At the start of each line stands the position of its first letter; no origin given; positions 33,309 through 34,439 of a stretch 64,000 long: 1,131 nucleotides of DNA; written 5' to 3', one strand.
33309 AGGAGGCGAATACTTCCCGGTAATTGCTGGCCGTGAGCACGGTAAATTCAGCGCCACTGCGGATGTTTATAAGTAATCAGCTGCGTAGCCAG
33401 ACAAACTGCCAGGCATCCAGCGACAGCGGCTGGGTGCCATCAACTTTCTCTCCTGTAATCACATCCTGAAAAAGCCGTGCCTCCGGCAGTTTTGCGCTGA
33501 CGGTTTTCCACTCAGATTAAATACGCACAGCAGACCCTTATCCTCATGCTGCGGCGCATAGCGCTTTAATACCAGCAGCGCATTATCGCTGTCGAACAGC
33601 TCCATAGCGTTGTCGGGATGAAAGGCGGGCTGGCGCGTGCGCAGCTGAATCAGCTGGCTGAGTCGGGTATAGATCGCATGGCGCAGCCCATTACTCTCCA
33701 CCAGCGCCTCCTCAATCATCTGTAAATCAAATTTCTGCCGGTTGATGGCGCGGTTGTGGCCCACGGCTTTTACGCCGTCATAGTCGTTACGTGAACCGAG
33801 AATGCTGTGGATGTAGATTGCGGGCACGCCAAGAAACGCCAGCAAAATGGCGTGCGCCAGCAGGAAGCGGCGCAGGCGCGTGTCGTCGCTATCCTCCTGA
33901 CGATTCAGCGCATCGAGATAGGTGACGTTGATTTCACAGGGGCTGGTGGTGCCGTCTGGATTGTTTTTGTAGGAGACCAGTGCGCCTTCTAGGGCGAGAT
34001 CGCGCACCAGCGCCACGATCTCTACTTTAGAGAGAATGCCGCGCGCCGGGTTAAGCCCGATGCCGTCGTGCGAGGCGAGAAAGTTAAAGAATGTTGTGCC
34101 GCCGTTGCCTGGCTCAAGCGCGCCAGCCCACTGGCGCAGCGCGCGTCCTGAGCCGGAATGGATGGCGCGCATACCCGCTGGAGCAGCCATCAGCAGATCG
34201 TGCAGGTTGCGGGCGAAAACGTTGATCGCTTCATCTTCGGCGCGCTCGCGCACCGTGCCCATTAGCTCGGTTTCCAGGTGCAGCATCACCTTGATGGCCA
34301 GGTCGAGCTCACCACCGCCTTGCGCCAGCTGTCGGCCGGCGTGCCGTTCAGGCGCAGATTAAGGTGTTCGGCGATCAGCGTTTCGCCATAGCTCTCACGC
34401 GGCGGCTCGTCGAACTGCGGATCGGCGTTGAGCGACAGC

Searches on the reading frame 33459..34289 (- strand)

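Call 33: search_protein_families(library=ncbifam, proteins=[window:33459-34289:-], max_evalue=0.00001)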
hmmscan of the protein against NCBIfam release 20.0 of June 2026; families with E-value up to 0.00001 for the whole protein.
window:33459-34289:- (276 aa): 1 family
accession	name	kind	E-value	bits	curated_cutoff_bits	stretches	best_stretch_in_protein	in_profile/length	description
TIGR03852.1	sucrose_gtfA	equivalog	1e-13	50.7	334.4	1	65-251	278-453/470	sucrose phosphorylase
